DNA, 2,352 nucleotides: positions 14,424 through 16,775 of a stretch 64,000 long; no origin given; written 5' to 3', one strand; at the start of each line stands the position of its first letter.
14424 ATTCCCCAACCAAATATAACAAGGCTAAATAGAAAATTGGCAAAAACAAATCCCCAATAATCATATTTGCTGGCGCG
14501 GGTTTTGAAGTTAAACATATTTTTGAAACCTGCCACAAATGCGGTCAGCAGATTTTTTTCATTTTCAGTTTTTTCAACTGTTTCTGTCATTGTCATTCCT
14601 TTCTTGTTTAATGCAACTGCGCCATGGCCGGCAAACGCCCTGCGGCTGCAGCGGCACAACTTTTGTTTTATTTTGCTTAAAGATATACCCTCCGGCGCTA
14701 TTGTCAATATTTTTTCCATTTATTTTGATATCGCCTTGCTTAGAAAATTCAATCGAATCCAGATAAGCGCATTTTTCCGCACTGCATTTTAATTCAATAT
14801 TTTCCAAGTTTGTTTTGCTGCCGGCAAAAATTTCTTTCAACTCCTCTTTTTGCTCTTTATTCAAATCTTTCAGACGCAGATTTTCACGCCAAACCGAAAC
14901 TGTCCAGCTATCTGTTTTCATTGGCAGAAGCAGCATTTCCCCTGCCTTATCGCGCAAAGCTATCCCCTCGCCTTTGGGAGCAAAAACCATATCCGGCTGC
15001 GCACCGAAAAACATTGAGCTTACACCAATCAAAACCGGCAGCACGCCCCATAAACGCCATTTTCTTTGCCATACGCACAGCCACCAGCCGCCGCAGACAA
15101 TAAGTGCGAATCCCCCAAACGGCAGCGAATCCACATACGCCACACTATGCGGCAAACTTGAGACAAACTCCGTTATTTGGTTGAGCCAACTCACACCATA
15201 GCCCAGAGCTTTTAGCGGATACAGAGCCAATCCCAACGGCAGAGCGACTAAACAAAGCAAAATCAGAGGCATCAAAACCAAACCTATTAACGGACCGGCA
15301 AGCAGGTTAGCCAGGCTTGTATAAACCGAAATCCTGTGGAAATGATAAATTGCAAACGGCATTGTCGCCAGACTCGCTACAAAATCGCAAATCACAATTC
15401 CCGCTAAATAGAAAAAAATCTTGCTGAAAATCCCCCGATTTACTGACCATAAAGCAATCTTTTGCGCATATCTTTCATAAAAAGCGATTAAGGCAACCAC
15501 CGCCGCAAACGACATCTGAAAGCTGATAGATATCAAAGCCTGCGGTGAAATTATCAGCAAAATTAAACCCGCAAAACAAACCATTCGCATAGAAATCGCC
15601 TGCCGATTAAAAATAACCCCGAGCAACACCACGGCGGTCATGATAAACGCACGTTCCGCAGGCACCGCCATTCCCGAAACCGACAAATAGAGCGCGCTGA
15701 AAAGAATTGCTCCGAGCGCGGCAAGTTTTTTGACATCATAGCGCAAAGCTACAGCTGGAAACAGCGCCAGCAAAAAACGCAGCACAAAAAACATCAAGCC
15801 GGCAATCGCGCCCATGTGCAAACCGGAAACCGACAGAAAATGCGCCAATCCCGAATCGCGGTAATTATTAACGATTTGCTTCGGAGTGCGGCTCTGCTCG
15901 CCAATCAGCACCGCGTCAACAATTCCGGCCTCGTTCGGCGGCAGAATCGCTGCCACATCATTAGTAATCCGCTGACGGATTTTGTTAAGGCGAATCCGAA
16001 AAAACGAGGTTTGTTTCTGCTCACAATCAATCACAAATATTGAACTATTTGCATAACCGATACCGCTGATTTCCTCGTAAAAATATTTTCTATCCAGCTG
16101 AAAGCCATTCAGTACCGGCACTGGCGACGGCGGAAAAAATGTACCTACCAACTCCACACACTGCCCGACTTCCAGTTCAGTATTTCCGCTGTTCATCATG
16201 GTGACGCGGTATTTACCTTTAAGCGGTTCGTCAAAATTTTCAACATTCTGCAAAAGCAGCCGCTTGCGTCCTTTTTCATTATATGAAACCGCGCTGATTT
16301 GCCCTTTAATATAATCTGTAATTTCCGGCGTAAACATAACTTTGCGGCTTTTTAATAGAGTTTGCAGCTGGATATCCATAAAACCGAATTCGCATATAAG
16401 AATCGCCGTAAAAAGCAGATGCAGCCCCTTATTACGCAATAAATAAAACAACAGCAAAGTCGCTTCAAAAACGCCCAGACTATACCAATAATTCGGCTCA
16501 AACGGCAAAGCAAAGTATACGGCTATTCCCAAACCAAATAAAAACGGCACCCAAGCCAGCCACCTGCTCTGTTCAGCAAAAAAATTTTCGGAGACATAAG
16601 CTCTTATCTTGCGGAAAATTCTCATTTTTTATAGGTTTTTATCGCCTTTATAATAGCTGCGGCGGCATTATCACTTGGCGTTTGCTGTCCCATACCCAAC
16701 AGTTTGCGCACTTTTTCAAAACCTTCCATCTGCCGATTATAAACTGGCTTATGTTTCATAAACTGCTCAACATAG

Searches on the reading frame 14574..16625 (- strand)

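Call 11: search_protein_families(library=pfam, proteins=[window:14574-16625:-])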
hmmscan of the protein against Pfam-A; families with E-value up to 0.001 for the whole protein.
window:14574-16625:- (683 aa): 2 families
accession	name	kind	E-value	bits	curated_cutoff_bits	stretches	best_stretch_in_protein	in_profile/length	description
PF03772.21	Competence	-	3.5e-61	207.4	23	1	240-522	2-269/270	Competence protein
PF13567.11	DUF4131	-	2.9e-07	30.7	31.6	1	44-196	5-163/165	Domain of unknown function (DUF4131)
